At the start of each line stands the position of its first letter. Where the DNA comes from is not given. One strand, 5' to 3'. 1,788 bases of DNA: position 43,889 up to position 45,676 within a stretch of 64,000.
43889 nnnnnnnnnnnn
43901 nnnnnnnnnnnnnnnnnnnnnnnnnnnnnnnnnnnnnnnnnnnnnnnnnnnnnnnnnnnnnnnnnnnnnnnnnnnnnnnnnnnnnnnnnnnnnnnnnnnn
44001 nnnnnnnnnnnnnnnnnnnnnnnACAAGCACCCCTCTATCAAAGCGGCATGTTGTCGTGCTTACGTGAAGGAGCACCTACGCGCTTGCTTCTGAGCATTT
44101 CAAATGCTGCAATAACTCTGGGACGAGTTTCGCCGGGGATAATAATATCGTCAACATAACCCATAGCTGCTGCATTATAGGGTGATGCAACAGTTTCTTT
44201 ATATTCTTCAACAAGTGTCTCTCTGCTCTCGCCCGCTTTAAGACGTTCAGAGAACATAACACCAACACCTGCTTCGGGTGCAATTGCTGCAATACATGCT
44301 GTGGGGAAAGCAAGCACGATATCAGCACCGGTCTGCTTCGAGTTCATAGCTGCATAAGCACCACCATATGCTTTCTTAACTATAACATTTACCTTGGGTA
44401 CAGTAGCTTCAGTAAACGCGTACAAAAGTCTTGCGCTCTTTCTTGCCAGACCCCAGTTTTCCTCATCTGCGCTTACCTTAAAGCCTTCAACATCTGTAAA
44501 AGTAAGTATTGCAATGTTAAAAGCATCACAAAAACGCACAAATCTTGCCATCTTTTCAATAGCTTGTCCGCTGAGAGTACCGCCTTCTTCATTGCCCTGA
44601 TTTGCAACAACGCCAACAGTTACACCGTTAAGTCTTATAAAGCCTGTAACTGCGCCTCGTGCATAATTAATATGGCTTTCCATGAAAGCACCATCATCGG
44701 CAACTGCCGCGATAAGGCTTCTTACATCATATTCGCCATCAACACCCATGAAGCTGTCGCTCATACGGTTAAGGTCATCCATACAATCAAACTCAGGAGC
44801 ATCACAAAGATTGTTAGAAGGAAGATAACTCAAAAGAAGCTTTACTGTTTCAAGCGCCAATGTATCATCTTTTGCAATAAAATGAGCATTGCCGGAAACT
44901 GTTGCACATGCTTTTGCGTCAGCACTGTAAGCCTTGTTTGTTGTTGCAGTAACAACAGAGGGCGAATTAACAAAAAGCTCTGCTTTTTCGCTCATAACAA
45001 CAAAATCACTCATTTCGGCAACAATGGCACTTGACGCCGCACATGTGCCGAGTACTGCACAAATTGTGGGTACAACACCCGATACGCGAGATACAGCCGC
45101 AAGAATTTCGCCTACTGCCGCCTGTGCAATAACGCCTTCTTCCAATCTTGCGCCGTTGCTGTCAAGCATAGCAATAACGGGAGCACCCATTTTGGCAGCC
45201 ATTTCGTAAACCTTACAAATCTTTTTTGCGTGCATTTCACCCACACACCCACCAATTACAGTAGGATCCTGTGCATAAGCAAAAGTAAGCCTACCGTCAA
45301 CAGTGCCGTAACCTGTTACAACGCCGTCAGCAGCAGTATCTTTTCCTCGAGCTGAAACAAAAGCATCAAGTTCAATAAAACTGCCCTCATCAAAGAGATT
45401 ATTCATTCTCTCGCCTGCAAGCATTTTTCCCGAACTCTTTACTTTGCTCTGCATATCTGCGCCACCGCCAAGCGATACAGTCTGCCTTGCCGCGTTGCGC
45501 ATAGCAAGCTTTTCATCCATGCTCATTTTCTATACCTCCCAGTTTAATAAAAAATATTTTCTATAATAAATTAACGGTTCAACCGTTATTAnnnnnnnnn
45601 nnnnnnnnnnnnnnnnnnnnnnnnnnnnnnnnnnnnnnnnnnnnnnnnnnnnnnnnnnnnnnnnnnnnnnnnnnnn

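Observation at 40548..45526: Na+-translocating biotin-decarboxylase cluster carrying both a 12S acyl-CoA carboxyltransferase and a biotin-less 5S oxo-acid carboxyltransferase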

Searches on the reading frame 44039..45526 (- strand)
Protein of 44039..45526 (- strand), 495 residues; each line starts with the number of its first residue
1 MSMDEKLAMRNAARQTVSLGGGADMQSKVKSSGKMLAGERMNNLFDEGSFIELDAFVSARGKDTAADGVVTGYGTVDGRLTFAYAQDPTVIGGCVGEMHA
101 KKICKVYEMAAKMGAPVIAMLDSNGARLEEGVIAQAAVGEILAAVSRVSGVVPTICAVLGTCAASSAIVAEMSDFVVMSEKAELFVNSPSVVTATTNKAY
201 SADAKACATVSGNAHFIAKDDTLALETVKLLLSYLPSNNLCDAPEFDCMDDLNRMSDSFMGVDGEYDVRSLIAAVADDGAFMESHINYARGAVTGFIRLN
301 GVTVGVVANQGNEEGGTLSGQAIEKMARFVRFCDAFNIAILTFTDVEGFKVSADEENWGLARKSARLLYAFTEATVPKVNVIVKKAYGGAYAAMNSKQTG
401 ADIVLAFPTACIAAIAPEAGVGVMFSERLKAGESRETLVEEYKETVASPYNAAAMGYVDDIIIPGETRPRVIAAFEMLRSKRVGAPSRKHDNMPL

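Call 3: search_protein_families(library=pfam, proteins=[window:44039-45526:-])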
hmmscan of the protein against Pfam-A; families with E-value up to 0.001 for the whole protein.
window:44039-45526:- (495 aa): 2 families
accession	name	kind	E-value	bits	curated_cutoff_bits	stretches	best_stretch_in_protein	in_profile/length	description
PF01039.27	Carboxyl_trans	-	8.8e-127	424.1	22.3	1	30-493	3-493/493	Carboxyl transferase domain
PF03255.19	ACCA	-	4.7e-13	49.4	23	2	321-438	131-244/310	Acetyl co-enzyme A carboxylase carboxyltransferase-like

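Call 4: search_protein_families(library=ncbifam, proteins=[window:44039-45526:-])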
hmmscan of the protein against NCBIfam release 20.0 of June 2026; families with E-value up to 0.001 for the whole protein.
window:44039-45526:- (495 aa): 8 families
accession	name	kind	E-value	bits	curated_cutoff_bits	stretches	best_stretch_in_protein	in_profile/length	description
TIGR01117.1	mmdA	subfamily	8.8e-152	506.4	998.8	1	12-495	8-512/512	methylmalonyl-CoA decarboxylase subunit alpha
NF005530.0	PRK07189.1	equivalog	3.4e-21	75.7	228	1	34-195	15-192/303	biotin-independent malonate decarboxylase subunit beta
TIGR03133.1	malonate_beta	equivalog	2.5e-20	72.9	278.15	1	37-197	8-184/274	biotin-independent malonate decarboxylase subunit beta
NF041504.1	AccA_sub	subfamily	2.4e-14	53.4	300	2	309-438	66-191/257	carboxyltransferase subunit alpha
NF004344.0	PRK05724.1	equivalog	8.2e-12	45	357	2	321-438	135-248/319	acetyl-CoA carboxylase carboxyltransferase subunit alpha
TIGR00515.1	accD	equivalog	1.6e-11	44.1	317.45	1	60-197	101-240/285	acetyl-CoA carboxylase, carboxyltransferase subunit beta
TIGR00513.1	accA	equivalog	3e-10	40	319.3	2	323-437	137-247/321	acetyl-CoA carboxylase carboxyl transferase subunit alpha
NF008971.0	PRK12319.1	equivalog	1.5e-05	24.7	406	0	315-437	76-194/256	acetyl-CoA carboxylase carboxyl transferase subunit alpha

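Call 8: find_homologous_proteins(query=window:44039-45526:-)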
Query window:44039-45526:- (495 aa): 8000 proteins with E <= 0.001 among 8000 candidates; the best 120 are listed.
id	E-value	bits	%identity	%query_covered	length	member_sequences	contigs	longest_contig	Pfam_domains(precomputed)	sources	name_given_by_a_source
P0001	0.0e+0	1039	95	100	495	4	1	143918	PF01039.28,PF03255.20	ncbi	-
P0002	1.4e-293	992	91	100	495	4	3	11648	PF01039.28,PF03255.20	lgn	-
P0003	6.9e-285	963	89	100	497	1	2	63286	PF01039.28,PF03255.20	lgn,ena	-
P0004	8.8e-284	959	87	100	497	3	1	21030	PF01039.28,PF03255.20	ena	-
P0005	1.5e-283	959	88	100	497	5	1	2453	PF01039.28,PF03255.20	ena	-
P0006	2.6e-282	955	88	100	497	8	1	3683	PF01039.28,PF03255.20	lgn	-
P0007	5.7e-282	953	87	100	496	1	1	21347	PF01039.28,PF03255.20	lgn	-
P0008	3.0e-281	951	88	100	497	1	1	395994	PF01039.28,PF03255.20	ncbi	-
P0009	2.2e-278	942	86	100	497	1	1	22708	PF01039.28,PF03255.20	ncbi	-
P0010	1.8e-275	932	86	100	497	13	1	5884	PF01039.28,PF03255.20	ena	-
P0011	3.3e-270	915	84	100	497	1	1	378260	PF01039.28,PF03255.20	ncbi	-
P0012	1.7e-269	912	84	100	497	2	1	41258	PF01039.28,PF03255.20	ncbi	-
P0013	8.6e-267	903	83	100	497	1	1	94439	PF01039.28,PF03255.20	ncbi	ncbi:MAG: acyl-CoA carboxylase subunit beta [Clostridia bacterium]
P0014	1.5e-264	896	83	100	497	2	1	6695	PF01039.28,PF03255.20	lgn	-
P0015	1.8e-262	889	81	100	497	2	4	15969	PF01039.28,PF03255.20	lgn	-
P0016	2.3e-251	853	78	100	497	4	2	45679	PF01039.28,PF03255.20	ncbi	-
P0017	2.8e-250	849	79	100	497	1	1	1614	PF01039.28,PF03255.20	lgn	-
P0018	1.6e-245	833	78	100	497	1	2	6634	PF01039.28,PF03255.20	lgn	-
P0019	3.9e-241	819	77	100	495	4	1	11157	PF01039.28,PF03255.20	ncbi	-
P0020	2.0e-184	632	61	100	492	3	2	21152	PF01039.28,PF03255.20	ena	-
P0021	3.2e-184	631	61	100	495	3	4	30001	PF01039.28,PF03255.20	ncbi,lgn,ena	-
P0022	1.9e-180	619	60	100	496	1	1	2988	PF01039.28,PF03255.20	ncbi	-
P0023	3.0e-180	618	59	100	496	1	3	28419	PF01039.28,PF03255.20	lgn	-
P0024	4.1e-180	618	60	100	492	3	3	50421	PF01039.28,PF03255.20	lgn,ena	-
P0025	6.5e-180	617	59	100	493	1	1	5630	PF01039.28,PF03255.20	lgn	-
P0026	8.6e-180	617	61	100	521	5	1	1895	PF01039.28,PF03255.20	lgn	-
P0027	1.1e-179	616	59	100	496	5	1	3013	PF01039.28,PF03255.20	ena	-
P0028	3.6e-179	615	59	100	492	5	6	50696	PF01039.28,PF03255.20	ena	-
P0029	9.4e-179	613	59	100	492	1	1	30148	PF01039.28,PF03255.20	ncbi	-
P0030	1.1e-178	613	58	100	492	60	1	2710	PF01039.28,PF03255.20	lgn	-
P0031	1.1e-178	613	59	100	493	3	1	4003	PF01039.28,PF03255.20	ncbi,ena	-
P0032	3.2e-178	611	60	100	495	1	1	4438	PF01039.28,PF03255.20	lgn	-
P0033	6.5e-178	610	60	100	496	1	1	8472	PF01039.28,PF03255.20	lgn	-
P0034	2.7e-177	608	60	100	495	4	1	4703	PF01039.28,PF03255.20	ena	-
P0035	4.8e-177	608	59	100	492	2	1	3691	PF01039.28,PF03255.20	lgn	-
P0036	7.6e-177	607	59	100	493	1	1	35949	PF01039.28,PF03255.20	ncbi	-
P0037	8.6e-177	607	59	100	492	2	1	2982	PF01039.28,PF03255.20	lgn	-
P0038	9.7e-177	607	60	100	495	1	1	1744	PF01039.28,PF03255.20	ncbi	-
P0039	1.9e-176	606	58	100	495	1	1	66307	PF01039.28,PF03255.20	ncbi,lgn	-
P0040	3.6e-176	605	59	100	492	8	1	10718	PF01039.28,PF03255.20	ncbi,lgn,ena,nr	ncbi:MAG: carboxyl transferase domain-containing protein [Clostridia bacterium]|nr:carboxyl transfer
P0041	5.2e-176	604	58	100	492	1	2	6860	PF01039.28,PF03255.20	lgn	-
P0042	6.2e-176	604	58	100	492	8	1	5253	PF01039.28,PF03255.20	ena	-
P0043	1.1e-175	603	58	100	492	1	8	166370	PF01039.28,PF03255.20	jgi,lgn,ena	-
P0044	1.3e-175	603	58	100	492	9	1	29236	PF01039.28,PF03255.20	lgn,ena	-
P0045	1.6e-175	603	58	100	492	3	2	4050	PF01039.28,PF03255.20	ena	-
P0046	1.7e-175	603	58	100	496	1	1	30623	PF01039.28,PF03255.20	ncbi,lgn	-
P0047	3.0e-175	602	58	100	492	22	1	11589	PF01039.28,PF03255.20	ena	-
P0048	3.4e-175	601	58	100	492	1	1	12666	PF01039.28,PF03255.20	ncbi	-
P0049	4.2e-175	601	58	100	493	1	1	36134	PF01039.28,PF03255.20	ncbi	-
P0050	9.2e-175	600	58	100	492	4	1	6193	PF01039.28,PF03255.20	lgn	-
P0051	1.1e-174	600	57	100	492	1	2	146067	PF01039.28,PF03255.20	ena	-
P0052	8.1e-174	597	59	100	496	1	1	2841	PF01039.28,PF03255.20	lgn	-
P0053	8.5e-174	597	58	100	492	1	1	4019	PF01039.28,PF03255.20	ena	-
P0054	1.4e-173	596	58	100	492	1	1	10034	PF01039.28,PF03255.20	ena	-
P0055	2.4e-173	595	58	100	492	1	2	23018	PF01039.28,PF03255.20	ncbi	-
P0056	4.3e-173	595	57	100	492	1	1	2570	PF01039.28,PF03255.20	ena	-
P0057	4.8e-173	594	58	100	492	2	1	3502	PF01039.28,PF03255.20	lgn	-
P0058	4.8e-173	594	57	100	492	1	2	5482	PF01039.28,PF03255.20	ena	-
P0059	5.2e-173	594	57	100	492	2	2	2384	PF01039.28,PF03255.20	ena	-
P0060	5.2e-173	594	57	100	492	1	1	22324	PF01039.28,PF03255.20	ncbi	-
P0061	5.2e-173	594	58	100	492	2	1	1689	PF01039.28,PF03255.20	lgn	-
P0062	6.5e-173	594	58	100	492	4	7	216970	PF01039.28,PF03255.20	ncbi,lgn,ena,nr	ncbi:MAG: methylmalonyl-CoA carboxyltransferase [Clostridia bacterium]|nr:methylmalonyl-CoA carboxyl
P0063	7.7e-173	594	58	99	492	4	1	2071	PF01039.28,PF03255.20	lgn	-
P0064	1.1e-172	593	57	100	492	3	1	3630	PF01039.28,PF03255.20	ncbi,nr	ncbi:MAG: methylmalonyl-CoA carboxyltransferase [Clostridia bacterium]|nr:methylmalonyl-CoA carboxyl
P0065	1.9e-172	592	59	98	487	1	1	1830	PF01039.28,PF03255.20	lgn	-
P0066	2.1e-172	592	57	100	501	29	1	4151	PF01039.28,PF03255.20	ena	-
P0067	5.9e-172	591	58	99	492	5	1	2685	PF01039.28,PF03255.20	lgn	-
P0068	6.4e-172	591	57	100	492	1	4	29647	PF01039.28,PF03255.20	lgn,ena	-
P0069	2.5e-171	589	57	100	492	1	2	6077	PF01039.28,PF03255.20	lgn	-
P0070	1.5e-170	586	82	65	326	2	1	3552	PF01039.28,PF03255.20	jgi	jgi:acetyl-CoA carboxylase carboxyltransferase component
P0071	1.7e-170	586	56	100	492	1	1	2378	PF01039.28,PF03255.20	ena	-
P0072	8.7e-170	584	57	100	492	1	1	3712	PF01039.28,PF03255.20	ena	-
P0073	3.0e-169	582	56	100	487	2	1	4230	PF01039.28,PF03255.20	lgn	-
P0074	6.0e-169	581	57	100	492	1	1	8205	PF01039.28,PF03255.20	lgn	-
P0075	7.2e-169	581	57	100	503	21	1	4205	PF01039.28,PF03255.20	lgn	-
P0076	8.6e-169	580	59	92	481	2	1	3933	PF01039.28,PF03255.20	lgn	-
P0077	1.0e-168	580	58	99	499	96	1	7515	PF01039.28,PF03255.20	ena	-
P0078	1.0e-168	580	56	100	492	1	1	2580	PF01039.28,PF03255.20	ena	-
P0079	3.6e-168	578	58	97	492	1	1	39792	PF01039.28,PF03255.20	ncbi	-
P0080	8.3e-168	577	57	100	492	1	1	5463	PF01039.28,PF03255.20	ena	-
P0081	1.9e-167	576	59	100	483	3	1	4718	PF01039.28,PF03255.20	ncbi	-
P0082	2.1e-167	576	57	100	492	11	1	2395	PF01039.28,PF03255.20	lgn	-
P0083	3.1e-167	575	56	100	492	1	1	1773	PF01039.28,PF03255.20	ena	-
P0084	3.6e-167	575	56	100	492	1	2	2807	PF01039.28,PF03255.20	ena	-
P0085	5.6e-167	574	58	94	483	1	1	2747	PF01039.28,PF03255.20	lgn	-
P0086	9.6e-167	574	57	100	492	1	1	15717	PF01039.28,PF03255.20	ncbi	-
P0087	2.0e-166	573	57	100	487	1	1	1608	PF01039.28,PF03255.20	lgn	-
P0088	3.1e-166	572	58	100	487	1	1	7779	PF01039.28,PF03255.20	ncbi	-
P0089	3.4e-166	572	56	100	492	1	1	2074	PF01039.28,PF03255.20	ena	-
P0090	5.6e-166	571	58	100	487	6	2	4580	PF01039.28,PF03255.20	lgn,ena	-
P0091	6.0e-165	568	58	100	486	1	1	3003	PF01039.28,PF03255.20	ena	-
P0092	1.5e-164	566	56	100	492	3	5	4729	PF01039.28,PF03255.20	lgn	-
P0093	3.9e-163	562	57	100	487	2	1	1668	PF01039.28,PF03255.20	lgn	-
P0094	2.2e-161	556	55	100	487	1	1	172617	PF01039.28,PF03255.20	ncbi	-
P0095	2.7e-161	556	55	100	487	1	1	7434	PF01039.28,PF03255.20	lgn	-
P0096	4.8e-161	555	56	94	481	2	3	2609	PF01039.28,PF03255.20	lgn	-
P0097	4.9e-159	548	56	100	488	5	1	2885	PF01039.28,PF03255.20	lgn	-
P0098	8.1e-157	541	55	100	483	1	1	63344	PF01039.28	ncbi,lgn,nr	ncbi:MAG: carboxyl transferase domain-containing protein [Clostridia bacterium]|nr:carboxyl transfer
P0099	3.6e-152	526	54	94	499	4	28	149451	PF01039.28,PF06833.17,PF03255.20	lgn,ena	-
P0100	3.8e-149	516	53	99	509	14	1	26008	PF01039.28,PF06833.17,PF03255.20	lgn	-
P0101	1.2e-148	514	50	100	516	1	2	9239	PF01039.28,PF03255.20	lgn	-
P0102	2.3e-148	513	49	100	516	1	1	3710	PF01039.28,PF03255.20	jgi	jgi:methylmalonyl-CoA decarboxylase alpha subunit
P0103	3.6e-148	512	49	100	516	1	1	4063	PF01039.28,PF03255.20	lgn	-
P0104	4.3e-148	512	49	100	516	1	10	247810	PF01039.28,PF03255.20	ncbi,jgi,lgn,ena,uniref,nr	ncbi:acyl-CoA carboxylase subunit beta [Petroclostridium xylanilyticum]|jgi:methylmalonyl-CoA decarb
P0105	6.2e-147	508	52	99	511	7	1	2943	PF01039.28,PF03255.20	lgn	-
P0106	2.2e-146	507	52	97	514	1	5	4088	PF01039.28,PF03255.20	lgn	-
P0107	5.8e-146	505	52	99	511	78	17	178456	PF01039.28,PF03255.20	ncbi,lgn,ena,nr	ncbi:MAG: methylmalonyl-CoA carboxyltransferase [Clostridiales bacterium]|nr:methylmalonyl-CoA carbo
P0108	5.9e-146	505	51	99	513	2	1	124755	PF01039.28,PF06833.17,PF03255.20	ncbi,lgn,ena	-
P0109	6.1e-146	505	52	99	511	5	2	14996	PF01039.28,PF03255.20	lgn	-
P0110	8.6e-146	505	49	100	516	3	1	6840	PF01039.28,PF03255.20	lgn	-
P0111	9.8e-146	504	52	99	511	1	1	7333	PF01039.28,PF03255.20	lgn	-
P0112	1.0e-145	504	52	99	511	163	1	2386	PF01039.28,PF03255.20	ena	-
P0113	2.0e-145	503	52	99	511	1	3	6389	PF01039.28,PF03255.20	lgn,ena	-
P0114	4.1e-145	502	51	100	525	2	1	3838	PF01039.28,PF03255.20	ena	-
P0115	5.0e-145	502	49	100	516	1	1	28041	PF01039.28,PF03255.20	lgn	-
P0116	5.0e-145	502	51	99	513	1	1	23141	PF01039.28,PF03255.20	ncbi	-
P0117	5.4e-145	502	50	100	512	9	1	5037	PF01039.28,PF03255.20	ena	-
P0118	5.4e-145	502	52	99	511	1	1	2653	PF01039.28,PF06833.17,PF03255.20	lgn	-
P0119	5.6e-145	502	51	98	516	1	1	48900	PF01039.28,PF03255.20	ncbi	-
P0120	8.9e-145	501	49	100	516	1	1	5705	PF01039.28,PF03255.20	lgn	-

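Call 9: find_encoding_contigs(protein=P0001, flank=10000, max_places=2)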
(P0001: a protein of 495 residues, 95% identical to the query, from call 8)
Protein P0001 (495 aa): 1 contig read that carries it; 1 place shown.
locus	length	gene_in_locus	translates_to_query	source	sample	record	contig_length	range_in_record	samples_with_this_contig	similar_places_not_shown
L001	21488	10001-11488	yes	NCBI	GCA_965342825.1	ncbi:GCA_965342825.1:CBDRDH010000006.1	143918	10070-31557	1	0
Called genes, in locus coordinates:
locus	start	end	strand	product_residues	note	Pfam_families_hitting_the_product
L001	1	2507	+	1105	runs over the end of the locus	PF17757:UvrB_inter, PF02559:CarD_TRCF_RID, PF00270:DEAD, PF04851:ResIII, PF00271:Helicase_C, PF03461:TRCF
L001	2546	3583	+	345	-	PF13145:Rotamase_2, PF13616:Rotamase_3, PF00639:Rotamase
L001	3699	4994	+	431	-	PF00278:Orn_DAP_Arg_deC, PF02784:Orn_Arg_deC_N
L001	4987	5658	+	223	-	PF02163:Peptidase_M50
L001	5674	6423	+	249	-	PF02616:SMC_ScpA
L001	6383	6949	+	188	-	PF04079:SMC_ScpB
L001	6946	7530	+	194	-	PF11167:DUF2953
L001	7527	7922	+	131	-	PF09579:Spore_YtfJ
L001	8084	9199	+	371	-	PF00768:Peptidase_S11, PF13354:Beta-lactamase2 (weak), PF07943:PBP5_C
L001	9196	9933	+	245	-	PF01479:S4, PF00849:PseudoU_synth_2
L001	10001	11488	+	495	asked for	PF01039:Carboxyl_trans, PF03255:ACCA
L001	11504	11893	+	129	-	PF04277:OAD_gamma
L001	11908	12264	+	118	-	PF00364:Biotin_lipoyl, PF25973:BSH_CzcB (faint)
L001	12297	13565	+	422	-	PF03977:OAD_beta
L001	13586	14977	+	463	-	PF00682:HMGL-like, PF02436:PYC_OADA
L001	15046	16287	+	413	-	PF06838:Met_gamma_lyase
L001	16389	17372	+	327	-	PF02899:Phage_int_SAM_1 (faint), PF00589:Phage_integrase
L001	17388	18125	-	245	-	PF07155:ECF-ribofla_trS, PF12822:ECF_trnsprt (weak)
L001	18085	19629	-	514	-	PF00931:NB-ARC (faint), PF03193:RsgA_GTPase (faint), PF13191:AAA_16 (faint), PF00005:ABC_tran, PF02463:SMC_N (faint), PF13245:AAA_19 (faint), PF13304:AAA_21 (weak), PF00005:ABC_tran, +4 more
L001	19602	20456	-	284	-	PF02361:CbiQ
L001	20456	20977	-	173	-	PF14478:DUF4430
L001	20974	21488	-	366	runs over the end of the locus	PF00432:Prenyltrans (weak)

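Call 10: find_encoding_contigs(protein=P0043, flank=8000, max_places=3)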
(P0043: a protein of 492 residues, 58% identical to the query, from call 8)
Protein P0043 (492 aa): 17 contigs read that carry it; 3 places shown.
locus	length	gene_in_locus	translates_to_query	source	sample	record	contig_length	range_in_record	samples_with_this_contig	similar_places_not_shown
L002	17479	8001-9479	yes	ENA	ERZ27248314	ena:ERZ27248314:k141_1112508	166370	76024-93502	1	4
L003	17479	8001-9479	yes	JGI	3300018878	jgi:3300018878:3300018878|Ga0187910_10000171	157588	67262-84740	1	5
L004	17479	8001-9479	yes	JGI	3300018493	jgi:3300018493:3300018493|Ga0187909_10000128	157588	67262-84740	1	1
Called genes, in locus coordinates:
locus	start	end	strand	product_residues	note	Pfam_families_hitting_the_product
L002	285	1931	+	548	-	-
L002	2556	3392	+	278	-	PF14903:WG_beta_rep (faint)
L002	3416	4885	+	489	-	PF07833:Cu_amine_oxidN1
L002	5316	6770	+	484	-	PF00246:Peptidase_M14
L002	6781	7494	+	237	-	PF01479:S4, PF00849:PseudoU_synth_2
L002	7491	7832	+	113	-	-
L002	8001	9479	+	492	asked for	PF01039:Carboxyl_trans, PF03255:ACCA (weak)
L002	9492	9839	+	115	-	-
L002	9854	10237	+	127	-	PF00364:Biotin_lipoyl, PF25917:BSH_RND, PF25973:BSH_CzcB (faint), PF25984:BSH_YknX (weak)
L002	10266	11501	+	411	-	PF03977:OAD_beta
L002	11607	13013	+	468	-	PF00682:HMGL-like, PF02436:PYC_OADA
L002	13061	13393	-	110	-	-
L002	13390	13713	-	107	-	PF02604:PhdYeFM_antitox (weak)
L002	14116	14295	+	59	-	PF04014:MazE_antitoxin (weak)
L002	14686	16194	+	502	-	PF00474:SSF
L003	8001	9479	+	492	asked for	PF01039:Carboxyl_trans, PF03255:ACCA (weak)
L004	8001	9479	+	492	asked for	PF01039:Carboxyl_trans, PF03255:ACCA (weak)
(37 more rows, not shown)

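Call 11: find_encoding_contigs(protein=P0104, flank=8000, max_places=2)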
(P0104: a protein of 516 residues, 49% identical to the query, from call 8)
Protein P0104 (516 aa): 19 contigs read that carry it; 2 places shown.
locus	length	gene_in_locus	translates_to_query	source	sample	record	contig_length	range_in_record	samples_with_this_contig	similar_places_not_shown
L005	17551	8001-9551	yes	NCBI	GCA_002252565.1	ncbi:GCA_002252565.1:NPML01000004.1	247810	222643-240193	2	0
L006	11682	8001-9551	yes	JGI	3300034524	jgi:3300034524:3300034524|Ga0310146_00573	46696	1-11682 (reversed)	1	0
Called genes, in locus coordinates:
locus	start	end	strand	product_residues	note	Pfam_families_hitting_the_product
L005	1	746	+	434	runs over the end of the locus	PF00278:Orn_DAP_Arg_deC, PF02784:Orn_Arg_deC_N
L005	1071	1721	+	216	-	PF02163:Peptidase_M50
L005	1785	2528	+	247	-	PF02616:SMC_ScpA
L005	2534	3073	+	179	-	PF04079:SMC_ScpB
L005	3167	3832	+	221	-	PF11167:DUF2953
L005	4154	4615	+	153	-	PF09579:Spore_YtfJ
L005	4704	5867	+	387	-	PF00768:Peptidase_S11, PF13354:Beta-lactamase2 (weak), PF07943:PBP5_C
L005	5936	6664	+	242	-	PF01479:S4, PF00849:PseudoU_synth_2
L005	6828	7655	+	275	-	PF17284:Spermine_synt_N, PF01564:Spermine_synth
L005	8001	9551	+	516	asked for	PF01039:Carboxyl_trans, PF03255:ACCA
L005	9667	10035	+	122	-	PF04277:OAD_gamma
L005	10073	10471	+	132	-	-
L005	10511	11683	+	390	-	PF03977:OAD_beta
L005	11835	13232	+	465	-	PF00682:HMGL-like, PF02436:PYC_OADA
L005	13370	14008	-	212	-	-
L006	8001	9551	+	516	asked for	PF01039:Carboxyl_trans, PF03255:ACCA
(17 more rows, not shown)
